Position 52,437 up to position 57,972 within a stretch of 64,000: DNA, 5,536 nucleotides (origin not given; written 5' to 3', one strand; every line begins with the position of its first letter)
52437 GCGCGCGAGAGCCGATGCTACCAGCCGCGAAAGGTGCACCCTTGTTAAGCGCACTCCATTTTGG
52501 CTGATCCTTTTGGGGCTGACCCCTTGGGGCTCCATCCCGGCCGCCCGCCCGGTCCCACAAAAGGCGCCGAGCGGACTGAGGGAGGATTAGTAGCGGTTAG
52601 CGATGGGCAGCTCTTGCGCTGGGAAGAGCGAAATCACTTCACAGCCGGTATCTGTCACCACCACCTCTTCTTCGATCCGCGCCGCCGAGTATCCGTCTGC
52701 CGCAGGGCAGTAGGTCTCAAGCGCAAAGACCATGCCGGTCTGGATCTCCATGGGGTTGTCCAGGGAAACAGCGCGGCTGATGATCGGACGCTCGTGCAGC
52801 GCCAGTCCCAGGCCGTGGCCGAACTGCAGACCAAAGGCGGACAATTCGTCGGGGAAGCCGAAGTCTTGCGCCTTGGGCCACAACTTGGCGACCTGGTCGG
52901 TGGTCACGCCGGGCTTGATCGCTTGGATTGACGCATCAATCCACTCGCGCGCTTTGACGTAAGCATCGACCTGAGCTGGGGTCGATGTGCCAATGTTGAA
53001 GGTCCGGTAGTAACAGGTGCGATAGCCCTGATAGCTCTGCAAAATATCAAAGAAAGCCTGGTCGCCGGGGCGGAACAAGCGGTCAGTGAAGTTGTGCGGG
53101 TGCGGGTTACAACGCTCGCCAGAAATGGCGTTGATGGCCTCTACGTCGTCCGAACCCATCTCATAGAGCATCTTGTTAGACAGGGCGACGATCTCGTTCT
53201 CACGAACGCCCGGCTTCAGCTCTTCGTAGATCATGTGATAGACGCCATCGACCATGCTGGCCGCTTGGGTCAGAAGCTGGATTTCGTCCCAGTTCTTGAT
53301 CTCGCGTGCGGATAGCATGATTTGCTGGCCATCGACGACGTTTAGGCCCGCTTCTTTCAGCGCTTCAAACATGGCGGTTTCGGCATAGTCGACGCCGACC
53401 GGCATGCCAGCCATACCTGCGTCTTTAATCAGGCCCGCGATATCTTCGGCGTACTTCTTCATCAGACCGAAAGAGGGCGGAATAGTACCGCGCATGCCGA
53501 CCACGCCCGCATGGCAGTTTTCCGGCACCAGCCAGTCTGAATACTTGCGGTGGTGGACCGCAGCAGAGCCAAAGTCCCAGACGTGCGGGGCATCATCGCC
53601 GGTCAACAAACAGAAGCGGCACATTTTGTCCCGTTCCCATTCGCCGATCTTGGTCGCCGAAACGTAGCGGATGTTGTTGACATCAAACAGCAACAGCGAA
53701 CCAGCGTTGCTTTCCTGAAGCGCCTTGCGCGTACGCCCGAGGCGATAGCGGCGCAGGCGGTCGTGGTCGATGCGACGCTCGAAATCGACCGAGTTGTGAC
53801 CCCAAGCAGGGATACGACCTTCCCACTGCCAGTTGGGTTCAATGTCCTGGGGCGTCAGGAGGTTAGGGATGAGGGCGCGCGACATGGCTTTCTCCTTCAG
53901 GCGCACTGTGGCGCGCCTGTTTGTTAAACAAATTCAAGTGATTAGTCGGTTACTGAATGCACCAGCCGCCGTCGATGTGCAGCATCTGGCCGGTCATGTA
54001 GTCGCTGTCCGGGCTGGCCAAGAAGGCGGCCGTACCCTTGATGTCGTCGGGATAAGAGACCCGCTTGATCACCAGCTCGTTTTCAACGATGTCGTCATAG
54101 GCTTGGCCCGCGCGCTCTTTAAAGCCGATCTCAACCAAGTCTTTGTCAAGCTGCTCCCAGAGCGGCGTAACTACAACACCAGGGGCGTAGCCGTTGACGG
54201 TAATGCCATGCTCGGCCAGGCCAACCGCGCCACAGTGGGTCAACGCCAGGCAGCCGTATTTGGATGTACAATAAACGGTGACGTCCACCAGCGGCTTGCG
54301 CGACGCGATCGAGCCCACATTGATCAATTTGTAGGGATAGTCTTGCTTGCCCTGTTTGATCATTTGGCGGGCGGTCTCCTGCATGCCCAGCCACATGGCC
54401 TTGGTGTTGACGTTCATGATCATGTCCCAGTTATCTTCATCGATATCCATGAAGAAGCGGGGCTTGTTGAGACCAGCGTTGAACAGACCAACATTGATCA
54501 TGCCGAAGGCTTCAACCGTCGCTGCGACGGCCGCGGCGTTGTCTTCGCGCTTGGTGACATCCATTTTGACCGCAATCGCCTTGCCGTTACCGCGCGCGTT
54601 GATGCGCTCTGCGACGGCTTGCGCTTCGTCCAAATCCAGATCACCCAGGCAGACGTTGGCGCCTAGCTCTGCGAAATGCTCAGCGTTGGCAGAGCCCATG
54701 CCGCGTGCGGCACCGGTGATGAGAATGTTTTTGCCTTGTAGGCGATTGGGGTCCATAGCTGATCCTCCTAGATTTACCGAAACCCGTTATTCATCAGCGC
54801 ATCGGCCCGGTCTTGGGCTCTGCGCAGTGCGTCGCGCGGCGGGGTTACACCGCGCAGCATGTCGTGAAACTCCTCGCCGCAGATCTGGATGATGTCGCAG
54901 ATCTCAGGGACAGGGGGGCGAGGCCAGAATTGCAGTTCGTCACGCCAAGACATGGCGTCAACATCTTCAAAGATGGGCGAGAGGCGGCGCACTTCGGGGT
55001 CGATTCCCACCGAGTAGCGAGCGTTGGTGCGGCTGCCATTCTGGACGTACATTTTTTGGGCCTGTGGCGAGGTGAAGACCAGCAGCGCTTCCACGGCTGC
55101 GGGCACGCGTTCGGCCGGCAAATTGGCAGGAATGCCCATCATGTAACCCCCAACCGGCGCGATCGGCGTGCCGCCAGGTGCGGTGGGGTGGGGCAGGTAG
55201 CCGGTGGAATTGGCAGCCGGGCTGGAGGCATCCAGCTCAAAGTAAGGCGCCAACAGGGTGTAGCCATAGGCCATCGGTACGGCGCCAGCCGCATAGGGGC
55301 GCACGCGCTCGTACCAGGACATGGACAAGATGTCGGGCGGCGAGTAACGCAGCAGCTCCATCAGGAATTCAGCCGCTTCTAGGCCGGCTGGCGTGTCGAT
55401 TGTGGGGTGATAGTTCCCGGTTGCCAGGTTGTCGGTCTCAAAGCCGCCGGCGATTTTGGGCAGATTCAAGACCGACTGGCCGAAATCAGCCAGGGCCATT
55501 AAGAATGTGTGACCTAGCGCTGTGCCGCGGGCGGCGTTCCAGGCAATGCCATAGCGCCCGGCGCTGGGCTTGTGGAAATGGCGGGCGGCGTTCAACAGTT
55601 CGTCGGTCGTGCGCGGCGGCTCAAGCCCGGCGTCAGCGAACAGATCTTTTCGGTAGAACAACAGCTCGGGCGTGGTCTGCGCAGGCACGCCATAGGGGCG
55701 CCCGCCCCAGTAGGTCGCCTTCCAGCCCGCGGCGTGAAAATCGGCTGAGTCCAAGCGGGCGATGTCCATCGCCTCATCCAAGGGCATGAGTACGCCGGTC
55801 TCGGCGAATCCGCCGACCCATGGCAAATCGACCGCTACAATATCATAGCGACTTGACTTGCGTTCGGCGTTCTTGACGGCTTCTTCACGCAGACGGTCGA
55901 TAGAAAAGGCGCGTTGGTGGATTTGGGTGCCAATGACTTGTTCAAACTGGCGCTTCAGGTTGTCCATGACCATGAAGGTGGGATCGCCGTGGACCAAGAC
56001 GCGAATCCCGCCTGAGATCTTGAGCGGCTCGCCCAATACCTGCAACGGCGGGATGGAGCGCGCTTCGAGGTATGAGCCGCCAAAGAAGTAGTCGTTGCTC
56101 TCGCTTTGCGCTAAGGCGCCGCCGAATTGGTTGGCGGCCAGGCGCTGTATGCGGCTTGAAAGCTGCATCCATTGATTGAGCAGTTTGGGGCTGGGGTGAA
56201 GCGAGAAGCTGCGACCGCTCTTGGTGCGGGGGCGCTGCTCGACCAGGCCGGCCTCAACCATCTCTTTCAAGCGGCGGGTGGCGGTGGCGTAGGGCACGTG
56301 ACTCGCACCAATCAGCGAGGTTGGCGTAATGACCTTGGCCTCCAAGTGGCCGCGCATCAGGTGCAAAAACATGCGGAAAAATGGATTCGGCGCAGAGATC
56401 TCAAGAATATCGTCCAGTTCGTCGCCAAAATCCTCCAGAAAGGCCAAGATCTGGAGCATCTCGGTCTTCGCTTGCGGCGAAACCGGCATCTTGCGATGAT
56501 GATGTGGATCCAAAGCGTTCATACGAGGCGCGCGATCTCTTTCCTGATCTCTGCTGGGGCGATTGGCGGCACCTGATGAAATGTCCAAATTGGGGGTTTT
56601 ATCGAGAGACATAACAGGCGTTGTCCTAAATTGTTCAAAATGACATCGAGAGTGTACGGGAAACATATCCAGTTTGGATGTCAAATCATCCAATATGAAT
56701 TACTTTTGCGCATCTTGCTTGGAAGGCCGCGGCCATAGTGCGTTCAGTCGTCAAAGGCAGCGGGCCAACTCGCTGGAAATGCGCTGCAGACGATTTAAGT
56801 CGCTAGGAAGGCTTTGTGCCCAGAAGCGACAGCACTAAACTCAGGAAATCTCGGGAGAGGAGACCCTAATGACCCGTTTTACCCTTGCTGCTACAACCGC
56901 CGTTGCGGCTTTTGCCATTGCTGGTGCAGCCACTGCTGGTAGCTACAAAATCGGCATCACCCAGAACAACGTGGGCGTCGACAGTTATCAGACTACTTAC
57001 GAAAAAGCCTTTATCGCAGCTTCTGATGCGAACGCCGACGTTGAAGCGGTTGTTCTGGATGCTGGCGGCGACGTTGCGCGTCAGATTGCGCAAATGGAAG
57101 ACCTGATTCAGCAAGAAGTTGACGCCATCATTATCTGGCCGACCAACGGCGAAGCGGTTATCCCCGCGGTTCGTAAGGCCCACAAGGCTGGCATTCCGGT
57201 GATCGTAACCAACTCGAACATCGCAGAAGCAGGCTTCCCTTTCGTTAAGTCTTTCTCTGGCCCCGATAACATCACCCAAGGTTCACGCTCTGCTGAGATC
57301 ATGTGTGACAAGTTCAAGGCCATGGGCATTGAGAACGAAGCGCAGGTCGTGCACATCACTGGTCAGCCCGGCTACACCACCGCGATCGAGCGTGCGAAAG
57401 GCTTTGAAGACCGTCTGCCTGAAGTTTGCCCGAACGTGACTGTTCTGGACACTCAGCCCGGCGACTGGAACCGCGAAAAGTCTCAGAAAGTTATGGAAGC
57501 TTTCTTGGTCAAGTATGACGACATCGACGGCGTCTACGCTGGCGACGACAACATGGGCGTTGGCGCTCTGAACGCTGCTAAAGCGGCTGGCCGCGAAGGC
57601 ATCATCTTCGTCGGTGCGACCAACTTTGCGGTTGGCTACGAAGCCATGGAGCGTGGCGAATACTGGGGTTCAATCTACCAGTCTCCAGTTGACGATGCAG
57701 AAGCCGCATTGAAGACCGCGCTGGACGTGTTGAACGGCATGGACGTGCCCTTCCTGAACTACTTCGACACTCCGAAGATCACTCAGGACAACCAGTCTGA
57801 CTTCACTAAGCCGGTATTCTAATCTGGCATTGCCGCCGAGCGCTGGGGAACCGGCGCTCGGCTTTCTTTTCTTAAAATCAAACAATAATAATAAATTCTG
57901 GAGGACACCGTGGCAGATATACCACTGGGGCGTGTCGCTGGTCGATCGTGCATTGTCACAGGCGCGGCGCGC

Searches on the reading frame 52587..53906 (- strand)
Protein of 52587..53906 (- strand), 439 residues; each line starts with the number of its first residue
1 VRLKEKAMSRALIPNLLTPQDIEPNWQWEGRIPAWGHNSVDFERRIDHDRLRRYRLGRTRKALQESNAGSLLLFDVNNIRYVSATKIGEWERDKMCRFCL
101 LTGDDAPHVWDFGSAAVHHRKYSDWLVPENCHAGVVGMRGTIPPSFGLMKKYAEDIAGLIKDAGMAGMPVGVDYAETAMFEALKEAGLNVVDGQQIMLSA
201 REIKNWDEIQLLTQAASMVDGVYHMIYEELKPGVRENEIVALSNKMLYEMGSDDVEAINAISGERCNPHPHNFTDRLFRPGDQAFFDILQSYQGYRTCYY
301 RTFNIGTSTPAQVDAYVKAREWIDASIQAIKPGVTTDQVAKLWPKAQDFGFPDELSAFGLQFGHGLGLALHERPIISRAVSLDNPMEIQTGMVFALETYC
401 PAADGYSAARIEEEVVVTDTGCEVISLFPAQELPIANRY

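Call 3: search_protein_families(library=pfam, proteins=[window:52587-53906:-], max_evalue=0.01)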
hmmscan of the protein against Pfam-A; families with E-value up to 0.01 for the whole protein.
window:52587-53906:- (439 aa): 2 families
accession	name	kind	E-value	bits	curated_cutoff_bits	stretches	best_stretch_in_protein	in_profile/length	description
PF00557.29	Peptidase_M24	-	1.3e-35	123.5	23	1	211-419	2-208/208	Metallopeptidase family M24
PF01321.24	Creatinase_N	-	0.00029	21.8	22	1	55-203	1-128/128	Creatinase/Prolidase N-terminal domain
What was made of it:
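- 52587..53906 (-): DddP-like M24 (pita-bread fold) protein, the most conserved gene of the cassette; role unknown. PF00557 at 1.3e-35 (call 3).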

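Call 4: search_protein_families(library=ncbifam, proteins=[window:52587-53906:-], max_evalue=0.001)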
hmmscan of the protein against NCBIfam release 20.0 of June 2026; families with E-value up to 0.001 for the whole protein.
window:52587-53906:- (439 aa): 12 families
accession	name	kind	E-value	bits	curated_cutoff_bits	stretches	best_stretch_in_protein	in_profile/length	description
NF043017.1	DimsulpropLyDddP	equivalog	3e-32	112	600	1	48-431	51-439/443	dimethylsulfonioproprionate lyase DddP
NF040821.1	dipep_PepQ_Arch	equivalog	6.7e-19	68.1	630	1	194-423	113-336/346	Xaa-Pro dipeptidase PepQ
TIGR02993.1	ectoine_eutD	equivalog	9.9e-18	64.4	613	1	55-431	14-386/391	ectoine hydrolase DoeA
NF007310.0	PRK09795.1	equivalog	1.9e-15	56.6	393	1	200-429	124-352/361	aminopeptidase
TIGR00500.1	met_pdase_I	equivalog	7.5e-15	55.1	171.35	1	203-399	3-202/247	type I methionyl aminopeptidase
NF038259.1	ectoine_DoeA_2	exception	1.8e-14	53.3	575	1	180-425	132-376/386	ectoine hydrolase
NF008131.0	PRK10879.1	equivalog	3.6e-07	29.3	465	1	187-340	157-312/438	Xaa-Pro aminopeptidase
NF011174.0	PRK14576.1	subfamily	8.1e-07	28.2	487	1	186-426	160-395/405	putative endopeptidase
NF008970.0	PRK12318.1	equivalog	3.5e-06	26.5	267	1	300-398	148-242/291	methionyl aminopeptidase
NF009533.0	PRK12897.1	equivalog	0.0003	20.2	488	1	203-402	4-206/248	type I methionyl aminopeptidase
NF011720.0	PRK15173.1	subfamily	0.00079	18.5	420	0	279-430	191-337/343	peptidase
NF011173.0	PRK14575.1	equivalog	0.00085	18.4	850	0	191-430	166-400/406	putative peptidase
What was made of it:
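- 52587..53906 (-): The NCBIfam DddP model gives 112 bits against a cut-off of 600 (call 4).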

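Call 35: search_solved_structures(query=window:52587-53906:-, max_evalue=0.001)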
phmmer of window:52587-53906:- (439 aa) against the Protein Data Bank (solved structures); distinct sequences matched with E-value up to 0.001: 75 (the best 60 are shown).
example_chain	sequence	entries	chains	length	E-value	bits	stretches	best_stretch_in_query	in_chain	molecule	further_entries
4ege_A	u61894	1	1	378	3.6e-20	75.4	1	191-429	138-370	Dipeptidase PepE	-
4s01_A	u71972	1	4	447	1.2e-19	73.6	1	48-430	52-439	Peptidase M24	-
4rzy_A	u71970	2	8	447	2.1e-19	72.8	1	48-430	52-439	Peptidase M24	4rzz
4s00_A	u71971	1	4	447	4e-19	71.9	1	48-430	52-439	Peptidase M24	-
5cdl_A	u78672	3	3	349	4e-19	71.9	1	180-426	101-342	Proline dipeptidase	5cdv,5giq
5giu_A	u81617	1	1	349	4e-19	71.9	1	180-426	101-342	Proline dipeptidase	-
4rgz_A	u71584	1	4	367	1.7e-18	69.8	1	195-420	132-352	Xaa-Pro aminopeptidase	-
4fkc_A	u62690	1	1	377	1.7e-18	69.8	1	195-420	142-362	Xaa-Pro aminopeptidase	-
1pv9_A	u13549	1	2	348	4.1e-18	68.6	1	154-425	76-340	Xaa-Pro dipeptidase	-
2zsg_A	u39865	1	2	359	2e-17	66.3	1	199-430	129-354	Aminopeptidase P, putative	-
3q6d_A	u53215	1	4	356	7.1e-17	64.5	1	154-431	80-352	Proline dipeptidase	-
1wy2_A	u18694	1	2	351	3.2e-16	62.3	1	194-423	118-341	Xaa-Pro dipeptidase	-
4b28_A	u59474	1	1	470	7.7e-16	61.1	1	50-430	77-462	METALLOPEPTIDASE, FAMILY M24, PUTATIVE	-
1wn1_A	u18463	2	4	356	1.8e-14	56.6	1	197-419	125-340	dipeptidase | 356aa long hypothetical dipeptidase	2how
7n02_A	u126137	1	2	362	2.3e-14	56.2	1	180-425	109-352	Aminopeptidase P family protein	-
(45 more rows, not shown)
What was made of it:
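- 52587..53906 (-): It aligns end-to-end with the solved DddP structures 4s01, 4rzy and 4b28 (call 35).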

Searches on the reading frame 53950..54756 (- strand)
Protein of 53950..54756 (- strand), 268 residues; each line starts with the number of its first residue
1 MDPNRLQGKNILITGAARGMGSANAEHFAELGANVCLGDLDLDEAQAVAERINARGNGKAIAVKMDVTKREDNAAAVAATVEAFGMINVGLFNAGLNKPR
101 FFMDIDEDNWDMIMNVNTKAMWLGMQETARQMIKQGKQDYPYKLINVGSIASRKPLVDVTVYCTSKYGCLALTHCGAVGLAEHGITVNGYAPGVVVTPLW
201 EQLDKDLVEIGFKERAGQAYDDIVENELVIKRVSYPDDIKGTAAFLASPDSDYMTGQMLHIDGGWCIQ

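Call 3: search_protein_families(library=pfam, proteins=[window:53950-54756:-], max_evalue=0.01)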
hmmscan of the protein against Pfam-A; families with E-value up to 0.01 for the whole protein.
window:53950-54756:- (268 aa): 3 families
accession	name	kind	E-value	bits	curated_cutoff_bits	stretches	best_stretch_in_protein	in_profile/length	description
PF13561.12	adh_short_C2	-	1.8e-46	159.1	27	1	15-265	1-235/236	Enoyl-(Acyl carrier protein) reductase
PF00106.31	adh_short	-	2e-43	148.6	26.6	1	9-206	1-193/195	short chain dehydrogenase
PF08659.16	KR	-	6.9e-06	26.5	22.6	1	11-123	3-118/180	KR domain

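Call 4: search_protein_families(library=ncbifam, proteins=[window:53950-54756:-], max_evalue=0.001)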
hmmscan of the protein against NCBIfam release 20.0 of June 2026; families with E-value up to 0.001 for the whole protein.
window:53950-54756:- (268 aa): 217 families (the best 25 are shown)
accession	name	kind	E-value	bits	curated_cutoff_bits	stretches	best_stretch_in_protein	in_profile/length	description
TIGR02415.1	23BDH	subfamily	2.6e-61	207.2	304.35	1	11-265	3-251/254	acetoin reductase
NF005472.0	PRK07067.1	equivalog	9.4e-61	205.6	338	1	4-265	2-254/257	L-iditol 2-dehydrogenase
NF005559.1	PRK07231.1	subfamily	4.4e-57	193.4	215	1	5-267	1-249/249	glucose 1-dehydrogenase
NF006394.0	PRK08643.1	equivalog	6.1e-54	183.1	381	1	9-265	4-254/257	(S)-acetoin forming diacetyl reductase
NF004198.0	PRK05653.1-3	equivalog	8.1e-51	172.9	296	1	5-266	4-247/248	3-oxoacyl-ACP reductase FabG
NF009093.0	PRK12429.1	subfamily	3.6e-48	164.1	258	1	5-268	2-259/259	3-hydroxybutyrate dehydrogenase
NF004791.0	PRK06138.1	equivalog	3.5e-47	160.8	312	1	5-267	2-251/252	SDR family oxidoreductase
NF004818.0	PRK06172.1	equivalog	2.2e-45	155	336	1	5-266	4-251/253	SDR family oxidoreductase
TIGR01830.1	3oxo_ACP_reduc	equivalog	3.7e-45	154.5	297.75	1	12-264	2-237/239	3-oxoacyl-[acyl-carrier-protein] reductase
NF009384.0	PRK12743.1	equivalog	1e-44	152.7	264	1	9-266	7-248/258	SDR family oxidoreductase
NF005309.0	PRK06841.1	subfamily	3.8e-44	151.1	286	1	5-268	12-255/255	GolD/DthD family dehydrogenase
TIGR01832.1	kduD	equivalog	8e-44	150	338.85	1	6-266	3-246/248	2-dehydro-3-deoxy-D-gluconate 5-dehydrogenase KduD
NF005469.0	PRK07063.1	equivalog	2.1e-42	145.5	306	1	4-265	3-254/260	SDR family oxidoreductase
NF053702.1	TrHdxCHCADhChcB1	equivalog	2.2e-42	145.1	400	1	5-264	1-239/250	trans-4-hydroxycyclohexanecarboxylate dehydrogenase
TIGR01963.1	PHB_DH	subfamily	5.4e-42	143.8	307.05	1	9-268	2-255/255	3-hydroxybutyrate dehydrogenase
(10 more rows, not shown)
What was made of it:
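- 53950..54756 (-): SDR, 2,3-butanediol dehydrogenase/acetoin reductase-like. TIGR02415 at 207 bits and PRK07067 at 206 bits, both below cut-off (call 4).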

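Call 42: search_solved_structures(query=window:53950-54756:-, max_evalue=1e-40)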
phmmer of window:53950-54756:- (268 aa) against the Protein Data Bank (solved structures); distinct sequences matched with E-value up to 1e-40: 4.
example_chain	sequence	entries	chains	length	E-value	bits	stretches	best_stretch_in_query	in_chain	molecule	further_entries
3wye_A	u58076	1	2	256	1.3e-45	159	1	10-265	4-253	Diacetyl reductase [(S)-acetoin forming],L-2,3-butanediol dehydrogenase,Diacetyl reductase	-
1geg_A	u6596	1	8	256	2.1e-41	145.2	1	10-265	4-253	ACETOIN REDUCTASE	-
4e6p_A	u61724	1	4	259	3.6e-41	144.4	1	4-264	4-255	Probable sorbitol dehydrogenase (L-iditol 2-dehydrogenase)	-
6pei_A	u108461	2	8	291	4.8e-41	144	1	4-264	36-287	Sorbitol dehydrogenase (L-iditol 2-dehydrogenase)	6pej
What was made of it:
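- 53950..54756 (-): Closest solved structures are 3wye, 1geg and 4e6p (call 42).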

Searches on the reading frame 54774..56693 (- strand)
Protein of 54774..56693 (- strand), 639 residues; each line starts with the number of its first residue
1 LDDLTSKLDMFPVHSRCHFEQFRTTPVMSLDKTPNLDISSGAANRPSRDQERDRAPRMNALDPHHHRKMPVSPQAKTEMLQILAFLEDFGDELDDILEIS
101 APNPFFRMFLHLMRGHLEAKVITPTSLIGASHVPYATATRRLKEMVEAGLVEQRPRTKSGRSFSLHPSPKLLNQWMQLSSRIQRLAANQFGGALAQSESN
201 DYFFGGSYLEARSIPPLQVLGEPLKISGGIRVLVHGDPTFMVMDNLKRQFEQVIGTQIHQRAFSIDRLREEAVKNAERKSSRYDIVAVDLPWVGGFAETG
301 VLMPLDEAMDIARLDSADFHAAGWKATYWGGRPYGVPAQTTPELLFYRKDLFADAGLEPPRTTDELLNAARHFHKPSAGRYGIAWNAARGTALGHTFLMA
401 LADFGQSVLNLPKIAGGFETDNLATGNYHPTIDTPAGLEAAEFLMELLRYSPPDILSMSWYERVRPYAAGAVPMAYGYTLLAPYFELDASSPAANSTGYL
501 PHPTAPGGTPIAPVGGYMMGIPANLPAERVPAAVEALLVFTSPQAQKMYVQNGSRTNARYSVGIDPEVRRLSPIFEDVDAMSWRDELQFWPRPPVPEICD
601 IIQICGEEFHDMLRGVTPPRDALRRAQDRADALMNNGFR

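Call 3: search_protein_families(library=pfam, proteins=[window:54774-56693:-], max_evalue=0.01)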
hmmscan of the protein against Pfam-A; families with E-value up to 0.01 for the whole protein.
window:54774-56693:- (639 aa): 4 families
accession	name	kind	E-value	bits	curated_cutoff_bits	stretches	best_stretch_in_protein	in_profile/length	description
PF01547.30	SBP_bac_1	-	1.5e-25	91.3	26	1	280-547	48-307/307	Bacterial extracellular solute-binding protein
PF13416.11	SBP_bac_8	-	2e-19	70.9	27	1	272-567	28-270/279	Bacterial extracellular solute-binding protein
PF12802.13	MarR_2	-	0.0026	18.3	27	1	119-161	20-60/61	MarR family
PF01047.28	MarR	-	0.0072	16.6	24.6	0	122-162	18-58/59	MarR family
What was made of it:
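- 54774..56693 (-): Putative regulator: MarR-like wHTH fused to an SBP_bac_1 ligand-binding domain (start codon uncertain). PF01547 at 1.5e-25 and weak MarR_2 (call 3).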

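Call 4: search_protein_families(library=ncbifam, proteins=[window:54774-56693:-], max_evalue=0.001)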
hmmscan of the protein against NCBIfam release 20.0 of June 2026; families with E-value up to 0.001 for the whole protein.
window:54774-56693:- (639 aa): 1 family
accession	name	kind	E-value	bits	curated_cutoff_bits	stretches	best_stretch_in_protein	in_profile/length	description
NF007011.0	PRK09474.1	equivalog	5.6e-06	25.4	291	1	228-387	31-177/396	maltose/maltodextrin ABC transporter substrate-binding protein MalE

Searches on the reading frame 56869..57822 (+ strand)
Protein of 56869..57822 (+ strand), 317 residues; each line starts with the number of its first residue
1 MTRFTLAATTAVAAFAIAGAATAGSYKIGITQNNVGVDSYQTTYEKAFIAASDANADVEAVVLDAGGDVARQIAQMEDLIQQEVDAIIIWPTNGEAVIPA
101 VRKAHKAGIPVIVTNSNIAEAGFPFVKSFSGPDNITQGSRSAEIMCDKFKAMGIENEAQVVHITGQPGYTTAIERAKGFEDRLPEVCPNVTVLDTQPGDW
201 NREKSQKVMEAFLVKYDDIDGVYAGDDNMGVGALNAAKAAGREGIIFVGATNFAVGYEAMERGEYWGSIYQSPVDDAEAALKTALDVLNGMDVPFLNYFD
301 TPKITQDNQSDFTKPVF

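Call 23: search_protein_families(library=pfam, proteins=[window:56869-57822:+], max_evalue=0.0001)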
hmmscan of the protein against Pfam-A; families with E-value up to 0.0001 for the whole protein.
window:56869-57822:+ (317 aa): 3 families
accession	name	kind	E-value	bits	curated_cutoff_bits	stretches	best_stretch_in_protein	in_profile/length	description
PF13407.12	Peripla_BP_4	-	1.3e-52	179.4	35.1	1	33-290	6-256/258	Periplasmic binding protein domain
PF00532.27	Peripla_BP_1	-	2.7e-13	50.5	22.2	1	49-260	23-226/281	Periplasmic binding proteins and sugar binding domain of LacI family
PF13458.12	Peripla_BP_6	-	1e-05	25.9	31.7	1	52-249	30-224/343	Periplasmic binding protein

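Call 41: search_solved_structures(query=window:56869-57822:+, max_evalue=1e-10)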
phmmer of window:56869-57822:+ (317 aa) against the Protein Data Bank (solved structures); distinct sequences matched with E-value up to 1e-10: 51.
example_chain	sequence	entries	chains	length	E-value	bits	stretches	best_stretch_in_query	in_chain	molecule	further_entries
2ioy_A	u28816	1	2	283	3.1e-32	115.2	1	59-308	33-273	Periplasmic sugar-binding protein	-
5hko_A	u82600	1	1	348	1.4e-30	109.8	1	20-309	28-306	ABC transporter, carbohydrate uptake transporter-2 (CUT2) family, periplasmic sugar-bindin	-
4rs3_A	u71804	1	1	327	2.1e-30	109.2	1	20-309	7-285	ABC transporter, carbohydrate uptake transporter-2 (CUT2) family, periplasmic sugar-bindin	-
4rsm_A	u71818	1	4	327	2.9e-28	102.1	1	20-309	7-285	Periplasmic binding protein/LacI transcriptional regulator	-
7e7m_A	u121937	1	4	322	7.7e-28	100.8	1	52-309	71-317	D-ribose ABC transporter substrate-binding protein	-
6hb0_A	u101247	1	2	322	4.8e-27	98.1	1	18-264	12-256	ABC transporter periplasmic-binding protein YtfQ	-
6hbd_A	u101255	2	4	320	4.8e-27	98.1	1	18-264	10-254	ABC transporter periplasmic-binding protein YtfQ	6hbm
6hyh_A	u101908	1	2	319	5.2e-27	98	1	18-264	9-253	Periplasmic binding protein/LacI transcriptional regulator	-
5dte_A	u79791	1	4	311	2.2e-25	92.7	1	56-309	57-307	Monosaccharide-transporting ATPase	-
1dbp_A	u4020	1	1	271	8.9e-25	90.7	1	59-293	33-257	D-RIBOSE-BINDING PROTEIN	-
1urp_A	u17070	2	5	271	1.2e-24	90.2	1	59-293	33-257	D-RIBOSE-BINDING PROTEIN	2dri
1ba2_A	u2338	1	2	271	1.4e-24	90.1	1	59-293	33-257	D-RIBOSE-BINDING PROTEIN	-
4yle_A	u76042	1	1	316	2.4e-24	89.3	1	4-272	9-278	Periplasmic binding protein/LacI transcriptional regulator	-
1drk_A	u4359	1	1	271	4.1e-24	88.5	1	59-293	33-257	D-RIBOSE-BINDING PROTEIN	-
2gx6_A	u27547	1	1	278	6e-24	88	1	59-294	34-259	D-ribose-binding periplasmic protein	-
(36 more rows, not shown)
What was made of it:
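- The ABC transporter is of the sugar/polyol CUT2 type (call 41).
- Tried and rejected: Solved SBP relatives are generic CUT2 sugar/polyol binders (call 41).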

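Call 63: search_protein_families(library=ncbifam, proteins=[window:56869-57822:+], max_evalue=0.00001)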
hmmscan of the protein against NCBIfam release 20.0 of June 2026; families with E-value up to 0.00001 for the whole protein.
window:56869-57822:+ (317 aa): 13 families
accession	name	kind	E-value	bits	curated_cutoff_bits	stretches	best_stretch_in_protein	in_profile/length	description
NF007936.0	PRK10653.1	equivalog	6.1e-34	117.7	337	1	57-293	56-282/295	ribose ABC transporter substrate-binding protein RbsB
NF041827.1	YtfQ_transport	equivalog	3.2e-27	95.3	510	1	5-273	5-272/320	galactofuranose ABC transporter, galactofuranose-binding protein YtfQ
NF007254.0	PRK09701.1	equivalog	4.8e-23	81.8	335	1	56-287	55-286/311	D-allose transporter substrate-binding protein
TIGR02634.1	xylF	equivalog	1.9e-18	67.1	389.55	1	28-286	1-253/302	D-xylose ABC transporter substrate-binding protein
NF007680.0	PRK10355.1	equivalog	2.1e-16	60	504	1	8-249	10-242/331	D-xylose ABC transporter substrate-binding protein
NF011924.1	PRK15395.1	equivalog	9e-15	54.5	420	1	5-290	5-298/329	galactose/glucose ABC transporter substrate-binding protein MglB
NF011937.0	PRK15408.1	equivalog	8e-12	44.7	384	1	10-264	12-259/340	autoinducer 2 ABC transporter substrate-binding protein LsrB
TIGR02637.1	RhaS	equivalog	1.5e-11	44.1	342.25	1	63-248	36-215/302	rhamnose ABC transporter substrate-binding protein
NF040907.2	ChvE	equivalog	1.6e-11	44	460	1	65-243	36-224/324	multiple monosaccharide ABC transporter substrate-binding protein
NF008185.0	PRK10936.1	equivalog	2e-08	33.5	200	1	56-294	76-305/346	TMAO reductase system periplasmic protein TorT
NF052284.1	rhzpin_SBP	equivalog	3.8e-08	32.8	420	1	38-225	13-191/289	rhizopine catabolism ABC transporter substrate-binding protein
TIGR02955.1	TMAO_TorT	equivalog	4.1e-08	32.8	310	1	55-227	27-192/295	TMAO reductase system periplasmic protein TorT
NF007743.0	PRK10423.1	equivalog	1.2e-06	27.8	531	1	60-265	92-281/330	ribose operon transcriptional repressor RbsR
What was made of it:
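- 56869..63953 (+): Divergent arm of the cassette: CUT2 sugar/polyol SBP, second butanediol-DH-like SDR, two permeases, ATPase, tartronate-semialdehyde-reductase-like oxidoreductase and a ThuA-like protein. Pfam (call 23) and NCBIfam (call 63).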
